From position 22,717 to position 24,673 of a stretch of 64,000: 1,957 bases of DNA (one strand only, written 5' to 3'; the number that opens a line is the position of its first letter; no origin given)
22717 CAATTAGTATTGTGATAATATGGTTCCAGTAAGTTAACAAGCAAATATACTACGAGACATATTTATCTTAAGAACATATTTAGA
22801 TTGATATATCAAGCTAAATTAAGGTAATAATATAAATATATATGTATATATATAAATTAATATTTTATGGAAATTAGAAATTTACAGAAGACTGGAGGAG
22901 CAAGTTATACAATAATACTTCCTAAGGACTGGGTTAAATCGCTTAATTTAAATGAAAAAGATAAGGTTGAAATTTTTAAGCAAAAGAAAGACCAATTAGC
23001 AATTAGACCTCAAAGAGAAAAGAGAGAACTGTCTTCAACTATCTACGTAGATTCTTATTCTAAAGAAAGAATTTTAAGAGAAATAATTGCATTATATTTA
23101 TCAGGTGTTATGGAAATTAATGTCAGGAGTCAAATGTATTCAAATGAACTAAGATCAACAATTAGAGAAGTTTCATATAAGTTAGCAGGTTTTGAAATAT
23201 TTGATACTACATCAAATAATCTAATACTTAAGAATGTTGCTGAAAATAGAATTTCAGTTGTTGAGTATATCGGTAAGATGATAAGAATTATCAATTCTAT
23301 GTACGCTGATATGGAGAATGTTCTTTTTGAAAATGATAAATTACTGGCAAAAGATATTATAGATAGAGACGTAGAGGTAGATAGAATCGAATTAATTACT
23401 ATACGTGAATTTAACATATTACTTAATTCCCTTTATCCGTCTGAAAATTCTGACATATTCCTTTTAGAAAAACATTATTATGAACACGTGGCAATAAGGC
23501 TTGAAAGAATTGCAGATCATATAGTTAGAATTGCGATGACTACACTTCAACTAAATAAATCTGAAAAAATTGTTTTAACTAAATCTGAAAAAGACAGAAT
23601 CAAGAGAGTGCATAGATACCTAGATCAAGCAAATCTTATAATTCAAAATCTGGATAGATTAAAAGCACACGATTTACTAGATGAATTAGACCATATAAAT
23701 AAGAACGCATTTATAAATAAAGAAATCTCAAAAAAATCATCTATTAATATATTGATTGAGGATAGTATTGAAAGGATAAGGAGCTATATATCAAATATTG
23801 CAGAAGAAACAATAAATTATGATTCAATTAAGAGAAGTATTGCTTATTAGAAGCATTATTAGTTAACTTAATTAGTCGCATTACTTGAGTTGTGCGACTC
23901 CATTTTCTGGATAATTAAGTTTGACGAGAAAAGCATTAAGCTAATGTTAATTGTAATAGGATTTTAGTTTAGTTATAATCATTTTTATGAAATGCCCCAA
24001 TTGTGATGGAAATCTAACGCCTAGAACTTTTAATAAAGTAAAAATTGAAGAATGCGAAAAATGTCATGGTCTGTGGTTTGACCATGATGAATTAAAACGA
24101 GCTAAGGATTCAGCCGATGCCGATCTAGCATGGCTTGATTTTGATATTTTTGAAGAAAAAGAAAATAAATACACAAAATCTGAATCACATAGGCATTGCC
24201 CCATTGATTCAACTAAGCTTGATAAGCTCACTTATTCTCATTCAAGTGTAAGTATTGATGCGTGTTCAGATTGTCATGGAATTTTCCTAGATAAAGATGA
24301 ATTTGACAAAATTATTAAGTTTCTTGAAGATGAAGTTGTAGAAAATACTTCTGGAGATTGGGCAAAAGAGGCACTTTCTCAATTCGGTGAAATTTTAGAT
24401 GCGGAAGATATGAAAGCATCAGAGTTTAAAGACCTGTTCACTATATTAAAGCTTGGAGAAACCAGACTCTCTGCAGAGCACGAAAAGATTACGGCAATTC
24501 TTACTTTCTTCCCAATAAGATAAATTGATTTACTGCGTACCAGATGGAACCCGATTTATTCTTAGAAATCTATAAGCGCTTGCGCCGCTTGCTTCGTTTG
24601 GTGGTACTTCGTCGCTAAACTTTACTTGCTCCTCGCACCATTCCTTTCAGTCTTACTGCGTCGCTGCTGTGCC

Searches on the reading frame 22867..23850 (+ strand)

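Call 3: search_protein_families(library=pfam, proteins=[window:22867-23850:+], max_evalue=0.01)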
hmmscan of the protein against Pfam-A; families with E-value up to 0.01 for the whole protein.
window:22867-23850:+ (327 aa): 2 families
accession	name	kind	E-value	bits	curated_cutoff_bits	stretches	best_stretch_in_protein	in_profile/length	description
PF04014.23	MazE_antitoxin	-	2.1e-12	47.2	24.7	1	7-52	1-46/48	Antidote-toxin recognition MazE, bacterial antitoxin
PF01895.24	PhoU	-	8.2e-11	42.6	23.5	1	136-224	2-87/89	PhoU domain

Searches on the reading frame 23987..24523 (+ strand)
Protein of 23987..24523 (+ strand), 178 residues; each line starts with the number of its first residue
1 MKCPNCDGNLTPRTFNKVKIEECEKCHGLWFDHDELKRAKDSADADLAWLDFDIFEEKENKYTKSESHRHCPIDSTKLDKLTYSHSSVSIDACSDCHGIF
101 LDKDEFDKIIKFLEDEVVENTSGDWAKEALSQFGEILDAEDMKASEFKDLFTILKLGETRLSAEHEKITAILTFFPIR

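Call 3: search_protein_families(library=pfam, proteins=[window:23987-24523:+], max_evalue=0.01)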
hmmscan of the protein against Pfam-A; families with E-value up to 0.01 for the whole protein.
window:23987-24523:+ (178 aa): 3 families
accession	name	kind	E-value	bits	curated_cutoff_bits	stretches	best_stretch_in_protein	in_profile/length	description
PF13453.11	Zn_ribbon_TFIIB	-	1.5e-24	85.5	22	2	2-41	1-40/41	Transcription factor zinc-finger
PF01197.23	Ribosomal_L31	-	9.8e-05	22.9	27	0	69-105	20-49/65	Ribosomal protein L31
PF14537.11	Cytochrom_c3_2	-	0.00087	20.2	25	0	1-97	7-78/79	Cytochrome c3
